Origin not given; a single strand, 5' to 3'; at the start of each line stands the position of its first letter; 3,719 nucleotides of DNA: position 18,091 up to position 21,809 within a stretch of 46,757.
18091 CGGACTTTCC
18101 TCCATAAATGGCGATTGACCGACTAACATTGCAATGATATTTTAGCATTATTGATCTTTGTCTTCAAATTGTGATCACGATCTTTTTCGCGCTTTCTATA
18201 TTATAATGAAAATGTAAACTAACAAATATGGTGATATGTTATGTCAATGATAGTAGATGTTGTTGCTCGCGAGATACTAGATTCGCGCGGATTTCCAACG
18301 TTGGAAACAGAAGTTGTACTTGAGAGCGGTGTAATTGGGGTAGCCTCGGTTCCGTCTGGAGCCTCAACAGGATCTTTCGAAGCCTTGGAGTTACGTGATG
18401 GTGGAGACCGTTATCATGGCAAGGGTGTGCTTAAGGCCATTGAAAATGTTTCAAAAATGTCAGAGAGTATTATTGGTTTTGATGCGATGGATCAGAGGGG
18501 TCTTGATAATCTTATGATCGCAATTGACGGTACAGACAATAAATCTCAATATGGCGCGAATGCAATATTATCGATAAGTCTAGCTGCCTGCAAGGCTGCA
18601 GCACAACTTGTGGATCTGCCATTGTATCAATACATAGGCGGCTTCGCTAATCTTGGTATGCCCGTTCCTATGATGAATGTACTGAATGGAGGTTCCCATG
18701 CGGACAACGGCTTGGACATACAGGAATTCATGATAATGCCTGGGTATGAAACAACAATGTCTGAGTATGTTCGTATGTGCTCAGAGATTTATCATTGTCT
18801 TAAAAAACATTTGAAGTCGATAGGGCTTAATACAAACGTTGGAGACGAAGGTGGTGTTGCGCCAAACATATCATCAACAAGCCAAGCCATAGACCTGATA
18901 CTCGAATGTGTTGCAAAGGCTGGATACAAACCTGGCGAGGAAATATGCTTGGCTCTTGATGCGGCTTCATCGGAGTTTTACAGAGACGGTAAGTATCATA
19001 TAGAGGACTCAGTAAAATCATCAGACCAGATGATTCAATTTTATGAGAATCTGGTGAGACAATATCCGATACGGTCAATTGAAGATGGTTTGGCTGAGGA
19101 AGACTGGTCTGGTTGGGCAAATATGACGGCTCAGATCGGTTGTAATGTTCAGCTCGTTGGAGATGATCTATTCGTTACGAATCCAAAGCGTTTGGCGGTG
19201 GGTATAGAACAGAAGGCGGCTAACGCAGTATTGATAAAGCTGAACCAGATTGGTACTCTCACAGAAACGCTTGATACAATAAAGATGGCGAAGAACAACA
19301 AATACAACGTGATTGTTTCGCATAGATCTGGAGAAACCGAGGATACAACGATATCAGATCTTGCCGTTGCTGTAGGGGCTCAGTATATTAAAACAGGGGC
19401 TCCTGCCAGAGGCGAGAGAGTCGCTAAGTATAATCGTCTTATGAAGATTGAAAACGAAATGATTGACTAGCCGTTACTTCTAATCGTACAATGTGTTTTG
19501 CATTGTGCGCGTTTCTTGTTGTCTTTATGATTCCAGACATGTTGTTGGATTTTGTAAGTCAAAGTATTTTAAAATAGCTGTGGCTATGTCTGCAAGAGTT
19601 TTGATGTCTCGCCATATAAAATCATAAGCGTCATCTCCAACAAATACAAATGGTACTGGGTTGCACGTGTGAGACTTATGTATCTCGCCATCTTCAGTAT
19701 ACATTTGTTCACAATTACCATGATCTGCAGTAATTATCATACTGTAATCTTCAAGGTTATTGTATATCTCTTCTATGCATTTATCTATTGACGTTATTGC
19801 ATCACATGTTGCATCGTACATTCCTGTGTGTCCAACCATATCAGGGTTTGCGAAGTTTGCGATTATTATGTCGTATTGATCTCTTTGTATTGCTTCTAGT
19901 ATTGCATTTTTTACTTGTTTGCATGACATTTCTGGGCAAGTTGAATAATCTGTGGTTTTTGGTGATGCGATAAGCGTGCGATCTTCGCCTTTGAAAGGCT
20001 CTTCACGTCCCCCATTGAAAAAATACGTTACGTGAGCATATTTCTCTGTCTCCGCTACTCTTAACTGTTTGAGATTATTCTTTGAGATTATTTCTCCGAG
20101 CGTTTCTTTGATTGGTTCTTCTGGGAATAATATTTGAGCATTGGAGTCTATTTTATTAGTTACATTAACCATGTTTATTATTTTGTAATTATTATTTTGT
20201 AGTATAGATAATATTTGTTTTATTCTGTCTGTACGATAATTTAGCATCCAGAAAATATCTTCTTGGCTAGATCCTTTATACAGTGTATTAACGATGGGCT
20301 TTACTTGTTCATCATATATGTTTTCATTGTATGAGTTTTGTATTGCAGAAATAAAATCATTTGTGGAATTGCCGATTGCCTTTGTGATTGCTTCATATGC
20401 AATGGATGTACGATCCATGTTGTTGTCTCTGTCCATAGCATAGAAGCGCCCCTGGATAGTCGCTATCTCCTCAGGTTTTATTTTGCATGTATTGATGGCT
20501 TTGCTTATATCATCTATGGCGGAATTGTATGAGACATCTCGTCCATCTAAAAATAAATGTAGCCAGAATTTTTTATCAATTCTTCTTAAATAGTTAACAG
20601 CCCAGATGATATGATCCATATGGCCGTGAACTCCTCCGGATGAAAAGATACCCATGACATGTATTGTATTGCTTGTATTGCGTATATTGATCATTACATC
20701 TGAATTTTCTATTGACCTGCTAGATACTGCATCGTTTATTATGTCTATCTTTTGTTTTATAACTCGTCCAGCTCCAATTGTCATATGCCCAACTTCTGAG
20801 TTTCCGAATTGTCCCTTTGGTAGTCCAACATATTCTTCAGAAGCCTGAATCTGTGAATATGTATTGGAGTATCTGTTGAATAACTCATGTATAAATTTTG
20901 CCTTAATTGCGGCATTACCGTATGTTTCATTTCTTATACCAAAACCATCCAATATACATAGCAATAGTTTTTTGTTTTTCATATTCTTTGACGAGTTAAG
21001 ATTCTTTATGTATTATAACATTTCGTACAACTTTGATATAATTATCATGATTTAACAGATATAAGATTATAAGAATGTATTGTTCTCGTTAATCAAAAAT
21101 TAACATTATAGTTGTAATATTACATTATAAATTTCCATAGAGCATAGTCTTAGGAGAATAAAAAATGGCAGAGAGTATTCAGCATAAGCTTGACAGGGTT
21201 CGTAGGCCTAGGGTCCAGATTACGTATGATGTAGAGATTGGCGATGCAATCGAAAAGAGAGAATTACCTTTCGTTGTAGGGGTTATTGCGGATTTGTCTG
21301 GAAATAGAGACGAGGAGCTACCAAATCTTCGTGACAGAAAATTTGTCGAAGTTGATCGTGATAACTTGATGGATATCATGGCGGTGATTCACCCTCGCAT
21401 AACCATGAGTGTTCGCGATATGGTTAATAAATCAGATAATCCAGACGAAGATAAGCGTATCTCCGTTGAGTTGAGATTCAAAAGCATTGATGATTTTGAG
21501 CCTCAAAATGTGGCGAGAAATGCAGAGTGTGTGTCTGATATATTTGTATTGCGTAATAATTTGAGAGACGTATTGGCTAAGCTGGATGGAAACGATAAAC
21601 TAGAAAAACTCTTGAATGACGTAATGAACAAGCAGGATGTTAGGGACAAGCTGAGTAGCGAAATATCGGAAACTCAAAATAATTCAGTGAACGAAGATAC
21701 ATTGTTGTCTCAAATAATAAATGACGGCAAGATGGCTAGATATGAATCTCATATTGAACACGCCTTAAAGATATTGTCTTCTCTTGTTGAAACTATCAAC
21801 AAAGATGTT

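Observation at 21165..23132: A single ORF fuses the T6SS sheath subunits TssB and TssC, isolated from any other T6SS gene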

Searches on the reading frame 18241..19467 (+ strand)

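Call 13: search_protein_families(library=pfam, proteins=[window:18241-19467:+], max_evalue=0.001)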
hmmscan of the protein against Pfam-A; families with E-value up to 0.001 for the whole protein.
window:18241-19467:+ (409 aa): 3 families
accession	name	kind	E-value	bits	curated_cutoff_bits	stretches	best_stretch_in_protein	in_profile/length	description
PF00113.28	Enolase_C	-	8.7e-117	390.1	21.5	1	140-407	4-281/296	Enolase, C-terminal TIM barrel domain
PF03952.21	Enolase_N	-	2.3e-51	173.8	35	1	4-132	1-131/131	Enolase, N-terminal domain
PF13378.12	MR_MLE_C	-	0.00015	22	29.4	1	260-361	56-154/219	Enolase C-terminal domain-like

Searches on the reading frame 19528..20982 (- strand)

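Call 13: search_protein_families(library=pfam, proteins=[window:19528-20982:-], max_evalue=0.001)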
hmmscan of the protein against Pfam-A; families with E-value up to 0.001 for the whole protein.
window:19528-20982:- (485 aa): 4 families
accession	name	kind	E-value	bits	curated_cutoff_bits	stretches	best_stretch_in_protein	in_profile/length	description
PF01676.23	Metalloenzyme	-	1.5e-68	231.4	24.3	1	4-477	1-251/252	Metalloenzyme superfamily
PF06415.18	iPGM_N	-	3.3e-46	157.9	27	1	83-271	2-201/217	BPG-independent PGAM N-terminus (iPGM_N)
PF01663.27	Phosphodiest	-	7.6e-05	22.9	23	1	360-422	148-220/342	Type I phosphodiesterase / nucleotide pyrophosphatase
PF08665.17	PglZ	-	0.00024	21.6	25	1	381-424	125-173/179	PglZ domain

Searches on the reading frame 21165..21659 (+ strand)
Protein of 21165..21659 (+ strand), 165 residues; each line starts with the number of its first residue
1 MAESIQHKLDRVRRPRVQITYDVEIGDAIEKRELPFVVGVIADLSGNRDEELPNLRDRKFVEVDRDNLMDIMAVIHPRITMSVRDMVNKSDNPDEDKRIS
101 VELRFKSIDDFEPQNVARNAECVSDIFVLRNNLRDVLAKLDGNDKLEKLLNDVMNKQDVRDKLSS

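Call 3: search_protein_families(library=pfam, proteins=[window:21165-21659:+], max_evalue=0.01)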
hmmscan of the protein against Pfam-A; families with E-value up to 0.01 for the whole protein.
window:21165-21659:+ (165 aa): 1 family
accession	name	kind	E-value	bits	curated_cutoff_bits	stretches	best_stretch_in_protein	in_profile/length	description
PF05591.17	T6SS_VipA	-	3.1e-45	154.2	24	1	10-164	2-151/155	Type VI secretion system, VipA, VC_A0107 or Hcp2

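Call 4: search_protein_families(library=ncbifam, proteins=[window:21165-21659:+], max_evalue=0.01)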
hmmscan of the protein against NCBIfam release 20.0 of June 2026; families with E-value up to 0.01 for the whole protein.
window:21165-21659:+ (165 aa): 1 family
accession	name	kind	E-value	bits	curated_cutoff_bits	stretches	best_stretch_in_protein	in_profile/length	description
TIGR03358.1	VI_chp_5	equivalog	4.5e-45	153.3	97.25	1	6-164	1-154/160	type VI secretion system contractile sheath small subunit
